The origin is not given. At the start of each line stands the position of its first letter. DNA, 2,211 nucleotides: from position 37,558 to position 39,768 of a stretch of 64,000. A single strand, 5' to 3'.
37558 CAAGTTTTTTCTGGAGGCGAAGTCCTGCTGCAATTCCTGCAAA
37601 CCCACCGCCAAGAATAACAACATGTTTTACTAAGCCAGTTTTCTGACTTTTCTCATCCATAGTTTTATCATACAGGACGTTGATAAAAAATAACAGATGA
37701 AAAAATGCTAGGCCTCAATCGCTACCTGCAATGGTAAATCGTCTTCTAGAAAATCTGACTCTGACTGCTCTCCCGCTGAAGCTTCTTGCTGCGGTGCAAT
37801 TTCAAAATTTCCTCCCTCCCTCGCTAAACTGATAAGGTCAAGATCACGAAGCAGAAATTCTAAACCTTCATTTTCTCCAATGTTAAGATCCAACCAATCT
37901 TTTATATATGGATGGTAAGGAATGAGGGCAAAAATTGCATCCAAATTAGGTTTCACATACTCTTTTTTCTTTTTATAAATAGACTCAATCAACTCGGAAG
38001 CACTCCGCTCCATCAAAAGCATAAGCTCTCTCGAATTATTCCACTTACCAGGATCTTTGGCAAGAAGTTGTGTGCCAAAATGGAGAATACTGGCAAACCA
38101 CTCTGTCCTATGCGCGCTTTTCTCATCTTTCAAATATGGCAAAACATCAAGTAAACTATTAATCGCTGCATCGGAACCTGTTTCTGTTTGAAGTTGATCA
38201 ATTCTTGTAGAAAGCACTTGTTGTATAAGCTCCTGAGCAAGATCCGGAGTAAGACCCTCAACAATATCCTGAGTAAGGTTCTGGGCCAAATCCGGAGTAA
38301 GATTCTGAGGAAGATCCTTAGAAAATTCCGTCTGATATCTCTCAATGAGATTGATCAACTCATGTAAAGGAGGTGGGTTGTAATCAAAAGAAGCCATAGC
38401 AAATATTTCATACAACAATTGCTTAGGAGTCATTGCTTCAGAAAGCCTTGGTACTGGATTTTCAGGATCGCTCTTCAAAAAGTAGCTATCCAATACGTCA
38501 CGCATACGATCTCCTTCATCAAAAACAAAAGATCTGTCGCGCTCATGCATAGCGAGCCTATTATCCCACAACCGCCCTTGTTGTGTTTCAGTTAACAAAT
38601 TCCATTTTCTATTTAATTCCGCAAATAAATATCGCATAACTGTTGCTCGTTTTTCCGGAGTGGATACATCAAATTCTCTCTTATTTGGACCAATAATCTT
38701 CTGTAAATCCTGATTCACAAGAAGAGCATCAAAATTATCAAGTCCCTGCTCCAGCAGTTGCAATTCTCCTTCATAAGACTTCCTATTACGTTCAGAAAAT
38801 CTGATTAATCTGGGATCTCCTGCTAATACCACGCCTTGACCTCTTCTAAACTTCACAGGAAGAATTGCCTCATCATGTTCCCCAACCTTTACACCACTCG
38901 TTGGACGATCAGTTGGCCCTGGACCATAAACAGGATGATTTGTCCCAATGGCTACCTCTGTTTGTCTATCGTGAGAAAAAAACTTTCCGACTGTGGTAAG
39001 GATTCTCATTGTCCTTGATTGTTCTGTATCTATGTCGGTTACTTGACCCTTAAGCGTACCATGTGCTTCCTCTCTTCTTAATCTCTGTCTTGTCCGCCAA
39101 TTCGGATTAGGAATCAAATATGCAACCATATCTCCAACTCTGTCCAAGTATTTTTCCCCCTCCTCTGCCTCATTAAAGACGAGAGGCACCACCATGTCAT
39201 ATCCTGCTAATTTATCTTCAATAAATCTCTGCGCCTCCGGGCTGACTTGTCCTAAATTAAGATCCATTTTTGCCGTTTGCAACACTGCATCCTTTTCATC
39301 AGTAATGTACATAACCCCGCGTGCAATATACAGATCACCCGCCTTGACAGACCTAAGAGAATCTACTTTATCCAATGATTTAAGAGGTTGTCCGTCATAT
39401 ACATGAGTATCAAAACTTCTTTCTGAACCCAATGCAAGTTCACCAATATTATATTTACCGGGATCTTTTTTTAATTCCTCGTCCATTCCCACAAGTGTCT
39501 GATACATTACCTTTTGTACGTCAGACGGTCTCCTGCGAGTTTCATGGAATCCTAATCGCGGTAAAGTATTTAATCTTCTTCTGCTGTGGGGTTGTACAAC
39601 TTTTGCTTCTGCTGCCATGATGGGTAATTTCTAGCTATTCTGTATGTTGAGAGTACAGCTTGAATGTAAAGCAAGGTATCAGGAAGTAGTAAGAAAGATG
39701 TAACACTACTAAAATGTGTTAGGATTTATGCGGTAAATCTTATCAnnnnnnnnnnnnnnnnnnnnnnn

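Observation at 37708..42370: Co-directional orphan module: bPH membrane protein, 83-aa TM protein, 502-aa orphan, 49-aa TM peptide, 636-aa orphan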

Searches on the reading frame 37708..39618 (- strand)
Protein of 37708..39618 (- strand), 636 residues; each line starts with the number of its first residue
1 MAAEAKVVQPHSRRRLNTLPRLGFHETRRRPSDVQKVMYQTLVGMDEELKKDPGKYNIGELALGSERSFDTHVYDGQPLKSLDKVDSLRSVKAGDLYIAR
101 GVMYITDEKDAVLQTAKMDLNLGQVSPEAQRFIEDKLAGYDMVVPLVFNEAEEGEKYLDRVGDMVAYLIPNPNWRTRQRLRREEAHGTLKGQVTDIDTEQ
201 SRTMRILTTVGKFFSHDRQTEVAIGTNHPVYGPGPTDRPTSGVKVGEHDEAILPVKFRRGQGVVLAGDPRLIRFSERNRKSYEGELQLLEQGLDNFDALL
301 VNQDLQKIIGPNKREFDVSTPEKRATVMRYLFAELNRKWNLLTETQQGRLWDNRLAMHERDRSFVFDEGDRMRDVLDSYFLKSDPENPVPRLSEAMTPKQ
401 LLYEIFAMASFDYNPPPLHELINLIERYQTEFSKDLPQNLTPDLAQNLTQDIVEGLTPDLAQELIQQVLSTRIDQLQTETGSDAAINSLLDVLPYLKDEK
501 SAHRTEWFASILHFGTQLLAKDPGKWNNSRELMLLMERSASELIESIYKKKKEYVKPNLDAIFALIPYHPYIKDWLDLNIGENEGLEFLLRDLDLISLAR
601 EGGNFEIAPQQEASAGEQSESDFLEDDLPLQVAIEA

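Call 3: search_protein_families(library=pfam, proteins=[window:37708-39618:-], max_evalue=1)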
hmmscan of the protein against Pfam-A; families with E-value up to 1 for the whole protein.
window:37708-39618:- (636 aa): 0 families

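Call 4: search_protein_families(library=ncbifam, proteins=[window:37708-39618:-], max_evalue=1)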
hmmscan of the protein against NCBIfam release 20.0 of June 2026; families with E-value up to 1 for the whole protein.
window:37708-39618:- (636 aa): 1 family
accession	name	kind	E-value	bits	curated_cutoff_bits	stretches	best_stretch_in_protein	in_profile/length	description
NF011704.0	PRK15124.1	equivalog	0.15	12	184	1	459-545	12-101/176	RNA 2',3'-cyclic phosphodiesterase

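Call 5: search_solved_structures(query=window:37708-39618:-, max_evalue=10)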
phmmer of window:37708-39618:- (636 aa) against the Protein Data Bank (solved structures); distinct sequences matched with E-value up to 10: 3.
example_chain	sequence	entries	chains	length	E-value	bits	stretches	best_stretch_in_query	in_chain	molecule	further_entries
5yby_A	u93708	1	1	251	0.38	12.5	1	90-120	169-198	Gliomedin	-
4xav_A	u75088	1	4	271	0.38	12.5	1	91-120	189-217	Gliomedin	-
4d77_A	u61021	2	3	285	1.2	10.9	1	90-121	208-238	GLIOMEDIN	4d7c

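Call 8: find_homologous_proteins(query=window:37708-39618:-)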
Query window:37708-39618:- (636 aa): 1 proteins with E <= 0.001 among 8000 candidates.
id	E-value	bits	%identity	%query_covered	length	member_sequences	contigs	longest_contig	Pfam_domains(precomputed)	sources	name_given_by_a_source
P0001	0.0e+0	1433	100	100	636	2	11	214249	-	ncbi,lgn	-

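Call 10: find_encoding_contigs(protein=P0001, flank=10000, max_places=10)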
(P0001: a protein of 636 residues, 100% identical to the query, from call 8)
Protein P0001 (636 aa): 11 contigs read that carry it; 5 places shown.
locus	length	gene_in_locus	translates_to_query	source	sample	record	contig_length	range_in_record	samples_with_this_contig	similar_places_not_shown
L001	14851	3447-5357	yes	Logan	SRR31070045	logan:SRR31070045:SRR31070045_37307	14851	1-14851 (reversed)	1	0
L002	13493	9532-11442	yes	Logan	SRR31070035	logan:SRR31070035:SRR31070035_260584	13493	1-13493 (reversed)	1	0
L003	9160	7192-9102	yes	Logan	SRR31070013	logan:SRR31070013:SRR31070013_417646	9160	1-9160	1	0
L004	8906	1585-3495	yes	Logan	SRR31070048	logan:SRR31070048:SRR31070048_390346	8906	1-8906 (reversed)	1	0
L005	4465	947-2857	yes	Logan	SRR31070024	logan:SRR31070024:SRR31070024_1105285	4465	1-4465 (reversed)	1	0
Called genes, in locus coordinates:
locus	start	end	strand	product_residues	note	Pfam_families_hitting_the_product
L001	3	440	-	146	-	?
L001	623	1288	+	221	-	-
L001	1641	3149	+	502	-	-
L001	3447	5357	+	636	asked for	-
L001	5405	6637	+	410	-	PF00070:Pyr_redox (faint), PF01266:DAO (faint), PF07992:Pyr_redox_2, PF13454:NAD_binding_9 (faint)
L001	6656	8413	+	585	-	PF00989:PAS, PF08448:PAS_4, PF08447:PAS_3, PF13426:PAS_9, PF00989:PAS, PF08448:PAS_4, PF13426:PAS_9, PF00512:HisKA, +2 more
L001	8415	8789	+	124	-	PF00072:Response_reg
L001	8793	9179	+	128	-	PF00072:Response_reg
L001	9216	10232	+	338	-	-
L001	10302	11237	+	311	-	PF08240:ADH_N, PF00107:ADH_zinc_N, PF13602:ADH_zinc_N_2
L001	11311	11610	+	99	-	-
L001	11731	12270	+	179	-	PF11181:YflT (faint)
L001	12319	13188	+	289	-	PF17773:UPF0176_N, PF00581:Rhodanese, PF12368:Rhodanese_C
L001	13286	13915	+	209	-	PF11181:YflT, PF11821:ActD (faint)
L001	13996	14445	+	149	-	PF00578:AhpC-TSA, PF08534:Redoxin, PF13911:AhpC-TSA_2 (weak)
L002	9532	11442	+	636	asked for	-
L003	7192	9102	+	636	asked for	-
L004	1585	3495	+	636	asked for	-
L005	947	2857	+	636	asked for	-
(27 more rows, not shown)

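Call 27: predict_structure(protein=window:37711-39618:-)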
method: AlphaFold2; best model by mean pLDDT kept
length: 636 residues; sequences in the alignment: 1
mean_pLDDT: 35.3   pTM: 0.25
mean pLDDT of the five models: 35.3, 32.5, 32.1, 32.0, 28.6
residues with pLDDT >= 90: 0; 70-90: 0; 50-70: 75; < 50: 561
segments of 3 or more residues with pLDDT < 50: 1-480, 483-485, 495-497, 551-557, 578-636
pLDDT, mean of each block of 10 residues (from residue 1): 25 24 24 32 35 35 26 24 26 24 27 25 30 32 28 37 33 29 36 35 35 32 26 28 23 24 23 26 31 31 35 37 36 35 31 31 30 35 35 35 34 32 36 31 32 34 43 46 50 49 56 60 63 66 61 49 54 49 42 37 31 32 32 29
secondary structure, 60 per line:
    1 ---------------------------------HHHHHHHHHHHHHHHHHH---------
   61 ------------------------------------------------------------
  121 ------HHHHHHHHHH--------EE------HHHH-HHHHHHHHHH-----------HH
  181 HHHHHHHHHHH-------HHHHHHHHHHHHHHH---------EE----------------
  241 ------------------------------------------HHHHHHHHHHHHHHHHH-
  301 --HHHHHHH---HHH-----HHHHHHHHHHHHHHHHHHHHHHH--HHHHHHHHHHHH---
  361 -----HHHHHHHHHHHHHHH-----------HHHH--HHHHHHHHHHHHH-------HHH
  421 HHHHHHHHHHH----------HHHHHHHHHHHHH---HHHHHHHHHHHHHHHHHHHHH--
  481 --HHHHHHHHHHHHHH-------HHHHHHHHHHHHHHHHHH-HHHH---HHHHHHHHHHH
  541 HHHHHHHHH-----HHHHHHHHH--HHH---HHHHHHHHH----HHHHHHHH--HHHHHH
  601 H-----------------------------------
elements in order: H34-51 H127-136 H153-156 H158-167 H179-191 H199-213 H283-299 H303-309 H321-343 H346-357 H366-380 H392-395 H398-410 H418-431 H442-454 H458-478 H483-496 H504-521 H523-526 H530-549 H555-563 H572-580 H585-592 H595-601
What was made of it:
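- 37708..39618 (-): p636: soluble, acidic protein. It is the longer paralog, with a beta-rich N-domain of about 280 aa and a helical C-domain of about 350 aa. The AF2 single-sequence model is unusable, pLDDT 35 (call 27).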

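Call 34: search_protein_families(library=phrogs, proteins=[window:37708-39618:-], max_evalue=1)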
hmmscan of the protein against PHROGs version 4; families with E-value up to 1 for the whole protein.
window:37708-39618:- (636 aa): 1 family
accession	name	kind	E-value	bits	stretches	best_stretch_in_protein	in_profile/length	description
phrog_24499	-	unknown function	0.15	13.3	0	426-455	42-70/78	-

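Call 35: search_protein_families(library=padloc, proteins=[window:37708-39618:-], max_evalue=1)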
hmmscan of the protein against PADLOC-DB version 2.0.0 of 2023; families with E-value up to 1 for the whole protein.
window:37708-39618:- (636 aa): 0 families

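Call 57: find_related_loci(query=A3, collection=metagenome_contigs, flank=10000)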
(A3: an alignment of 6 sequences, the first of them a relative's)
Query A3 (636 aa) in metagenome_contigs; peptide patterns used: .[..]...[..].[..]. (x = any residue, [..] = any of these).
78 stretches matched a pattern, but none encodes a relative of the query by tblastn (E <= 1e-3).
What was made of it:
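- Tried and rejected: The metagenome scan with the p636-family pattern found nothing (call 57).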

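Call 59: find_homologous_proteins(query=A4, max_evalue=0.01)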
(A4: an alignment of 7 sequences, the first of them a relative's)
Query A4 (7 sequences) (636 aa, profile of the alignment): 1 proteins with E <= 0.01 among 8000 candidates.
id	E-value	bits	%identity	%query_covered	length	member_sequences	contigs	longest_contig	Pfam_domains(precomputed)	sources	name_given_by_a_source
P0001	1.3e-246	838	100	100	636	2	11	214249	-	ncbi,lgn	-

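Call 60: search_solved_structures(query=A3, max_evalue=10)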
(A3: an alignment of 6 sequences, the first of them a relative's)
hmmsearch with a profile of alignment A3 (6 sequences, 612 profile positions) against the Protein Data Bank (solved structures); distinct sequences matched with E-value up to 10: 4.
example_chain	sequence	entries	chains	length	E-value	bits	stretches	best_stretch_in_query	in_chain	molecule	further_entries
4hcn_A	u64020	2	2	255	0.039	15.5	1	24-75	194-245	Putative ATP/GTP binding protein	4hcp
3gqm_A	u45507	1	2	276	0.044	15.3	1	24-75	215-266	Cell Inhibiting Factor (CifBp)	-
3eir_A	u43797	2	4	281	0.046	15.3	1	24-75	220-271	Putative ATP/GTP binding protein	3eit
7s0r_A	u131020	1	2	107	0.16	13.4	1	304-382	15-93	C protein beta antigen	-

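Call 61: search_solved_structures(query=A4, max_evalue=10)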
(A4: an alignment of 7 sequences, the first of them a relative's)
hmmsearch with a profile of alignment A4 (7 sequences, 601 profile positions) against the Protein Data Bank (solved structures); distinct sequences matched with E-value up to 10: 6.
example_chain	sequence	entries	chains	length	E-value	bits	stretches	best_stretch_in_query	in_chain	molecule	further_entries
4y6w_A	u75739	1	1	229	0.0083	18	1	405-449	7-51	NaB(AB)3ACb - light chain TPR-like repeats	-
6q1c_A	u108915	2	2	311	0.19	13.5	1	259-356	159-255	Periplasmic chelated iron-binding protein YfeA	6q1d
5uxs_A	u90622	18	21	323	0.2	13.4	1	259-356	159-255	Periplasmic chelated iron-binding protein YfeA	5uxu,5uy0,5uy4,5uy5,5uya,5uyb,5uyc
4hcn_A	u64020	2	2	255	0.35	12.6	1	23-71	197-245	Putative ATP/GTP binding protein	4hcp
3gqm_A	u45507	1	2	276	0.4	12.4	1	23-71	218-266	Cell Inhibiting Factor (CifBp)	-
3eir_A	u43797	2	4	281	0.41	12.4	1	23-71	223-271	Putative ATP/GTP binding protein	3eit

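Call 62: search_protein_families(library=pfam, alignment_id=A4, max_evalue=1)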
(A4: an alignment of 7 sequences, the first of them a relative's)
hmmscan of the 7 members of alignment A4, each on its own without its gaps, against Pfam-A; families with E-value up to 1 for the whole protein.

A. member 1, P0001 (636 aa): 0 families

B. families by the number of members that match (of 7 scanned): 4 families
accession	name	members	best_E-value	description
PF13567.11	DUF4131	1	0.023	Domain of unknown function (DUF4131)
PF15214.11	PXT1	1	0.041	Peroxisomal testis-specific protein 1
PF24955.1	DrmE_N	1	0.15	DrmE-like N-terminal domain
PF02759.24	RUN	1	0.27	RUN domain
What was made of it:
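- On TPR / TPR-like repeat proteins, for the C-domain of p502 and p636: No Pfam TPR hit at E<=1 in any of the seven A4 members (call 62).
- Closest known: TPR-like helical repeat scaffolds. Different: No family member hit a Pfam TPR model at E<=1 (call 62), and no tandem array of such units has been shown.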

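Call 84: find_encoding_contigs(protein=P0003, flank=10000, max_places=3)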
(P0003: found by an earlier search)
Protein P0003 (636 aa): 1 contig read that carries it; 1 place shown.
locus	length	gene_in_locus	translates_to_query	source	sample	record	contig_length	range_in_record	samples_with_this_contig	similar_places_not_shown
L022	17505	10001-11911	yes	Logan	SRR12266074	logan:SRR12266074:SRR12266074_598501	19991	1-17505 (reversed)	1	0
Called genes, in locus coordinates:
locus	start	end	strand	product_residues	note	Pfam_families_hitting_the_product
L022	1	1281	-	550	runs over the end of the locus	PF01565:FAD_binding_4, PF02913:FAD-oxidase_C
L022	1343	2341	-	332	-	PF02779:Transket_pyr, PF02780:Transketolase_C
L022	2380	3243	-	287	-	PF13292:DXP_synthase_N, PF00456:Transketolase_N, PF00676:E1_dh (weak)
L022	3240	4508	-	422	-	PF13660:DUF4147, PF05161:MOFRL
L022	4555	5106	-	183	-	-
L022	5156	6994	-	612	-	PF00456:Transketolase_N, PF13292:DXP_synthase_N, PF00676:E1_dh, PF02779:Transket_pyr, PF02780:Transketolase_C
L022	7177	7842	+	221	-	-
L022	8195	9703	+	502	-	-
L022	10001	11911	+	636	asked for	-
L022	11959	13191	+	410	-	PF00070:Pyr_redox (faint), PF01266:DAO (faint), PF07992:Pyr_redox_2, PF13454:NAD_binding_9 (faint)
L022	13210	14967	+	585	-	PF00989:PAS, PF08448:PAS_4, PF08447:PAS_3, PF13426:PAS_9, PF00989:PAS, PF08448:PAS_4, PF13426:PAS_9, PF00512:HisKA, +2 more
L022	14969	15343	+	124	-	PF00072:Response_reg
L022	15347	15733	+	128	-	PF00072:Response_reg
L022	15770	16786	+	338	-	-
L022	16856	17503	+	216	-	?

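Call 106: search_dna_similar(query=P0001, collection=phages, mode=protein, max_evalue=0.01, max_rows=5)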
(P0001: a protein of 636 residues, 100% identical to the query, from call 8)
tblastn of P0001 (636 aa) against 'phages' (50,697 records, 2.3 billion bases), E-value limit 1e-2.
No match.

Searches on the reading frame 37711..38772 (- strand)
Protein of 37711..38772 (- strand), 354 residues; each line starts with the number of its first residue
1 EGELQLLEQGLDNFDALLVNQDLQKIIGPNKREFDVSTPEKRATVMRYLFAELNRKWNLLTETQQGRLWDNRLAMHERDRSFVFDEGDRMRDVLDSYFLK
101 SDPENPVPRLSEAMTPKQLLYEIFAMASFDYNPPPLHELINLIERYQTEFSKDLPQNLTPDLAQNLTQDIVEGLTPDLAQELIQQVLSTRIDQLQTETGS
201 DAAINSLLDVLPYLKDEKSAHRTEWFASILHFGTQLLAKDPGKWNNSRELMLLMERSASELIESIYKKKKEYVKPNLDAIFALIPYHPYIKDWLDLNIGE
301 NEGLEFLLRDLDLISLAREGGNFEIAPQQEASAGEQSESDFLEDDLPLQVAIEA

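Call 80: search_solved_structures(query=A6, max_evalue=10)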
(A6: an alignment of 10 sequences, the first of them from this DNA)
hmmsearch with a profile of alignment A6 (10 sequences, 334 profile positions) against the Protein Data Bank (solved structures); distinct sequences matched with E-value up to 10: 3.
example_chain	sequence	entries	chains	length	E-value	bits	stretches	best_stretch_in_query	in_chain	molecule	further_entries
4y6w_A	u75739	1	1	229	5.1e-05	25.7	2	134-175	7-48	NaB(AB)3ACb - light chain TPR-like repeats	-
2w0c_L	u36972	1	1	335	0.35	13.1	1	236-291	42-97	PROTEIN 2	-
4db3_A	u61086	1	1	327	2.6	10.3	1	125-177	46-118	N-acetyl-D-glucosamine kinase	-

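Call 82: search_solved_structures(query=A6, max_evalue=0.01, show_alignments=1)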
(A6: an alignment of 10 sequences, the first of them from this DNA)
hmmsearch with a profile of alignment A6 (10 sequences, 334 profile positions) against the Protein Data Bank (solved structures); distinct sequences matched with E-value up to 0.01: 1.
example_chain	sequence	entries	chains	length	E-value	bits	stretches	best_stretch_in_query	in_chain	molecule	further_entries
4y6w_A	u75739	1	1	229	5.1e-05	25.7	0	134-175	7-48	NaB(AB)3ACb - light chain TPR-like repeats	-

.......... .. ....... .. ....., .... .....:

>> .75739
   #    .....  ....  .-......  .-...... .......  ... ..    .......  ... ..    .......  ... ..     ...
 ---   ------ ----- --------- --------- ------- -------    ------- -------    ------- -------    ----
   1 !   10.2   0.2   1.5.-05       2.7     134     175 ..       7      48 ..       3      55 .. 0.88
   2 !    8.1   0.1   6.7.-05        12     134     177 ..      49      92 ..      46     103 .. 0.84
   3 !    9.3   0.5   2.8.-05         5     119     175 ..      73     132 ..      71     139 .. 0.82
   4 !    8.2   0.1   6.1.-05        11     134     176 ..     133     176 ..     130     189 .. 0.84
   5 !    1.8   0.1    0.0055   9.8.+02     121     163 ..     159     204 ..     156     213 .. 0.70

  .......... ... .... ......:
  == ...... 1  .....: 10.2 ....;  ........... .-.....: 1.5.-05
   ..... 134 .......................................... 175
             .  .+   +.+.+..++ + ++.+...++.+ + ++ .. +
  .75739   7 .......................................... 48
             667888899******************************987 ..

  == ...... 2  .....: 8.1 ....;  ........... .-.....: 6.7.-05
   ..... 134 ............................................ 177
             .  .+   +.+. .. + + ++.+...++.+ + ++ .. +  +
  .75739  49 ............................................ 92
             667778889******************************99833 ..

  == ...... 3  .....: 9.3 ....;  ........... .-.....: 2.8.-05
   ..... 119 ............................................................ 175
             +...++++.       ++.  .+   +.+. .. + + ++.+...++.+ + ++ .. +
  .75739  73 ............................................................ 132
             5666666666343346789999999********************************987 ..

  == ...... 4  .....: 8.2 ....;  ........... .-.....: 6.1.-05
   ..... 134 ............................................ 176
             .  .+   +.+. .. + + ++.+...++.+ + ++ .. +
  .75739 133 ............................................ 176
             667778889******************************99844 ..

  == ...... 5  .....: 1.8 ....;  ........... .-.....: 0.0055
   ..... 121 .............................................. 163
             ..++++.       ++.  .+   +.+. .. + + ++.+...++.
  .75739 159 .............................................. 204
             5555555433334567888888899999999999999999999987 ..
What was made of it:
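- No family member hit a Pfam TPR model at E<=1 (calls 62, 82).
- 38226..38317 (-): In-frame tandem repeat (24-nt unit, 3.8 copies). It encodes a 24-residue insertion found only in this genome's p636, in the turn of the TPR-like hairpin. Its position relative to the hairpin that matches 4y6w is shown in call 82.
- On TPR / TPR-like repeat proteins, for the C-domain of p502 and p636: Only one hairpin matches the 4y6w repeats, at 8-10 bits each (call 82).
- Closest known: TPR-like helical repeat scaffolds. Same: One 42-residue helix-turn-helix hairpin of the C-domain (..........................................; about residues 415-478 of p636, repeat insertion included) aligns with every repeat of 4y6w (call 82).
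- TPR-like hairpin: call 82.
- Tried and rejected: The 4y6w match was downgraded after reading the alignment (call 82).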
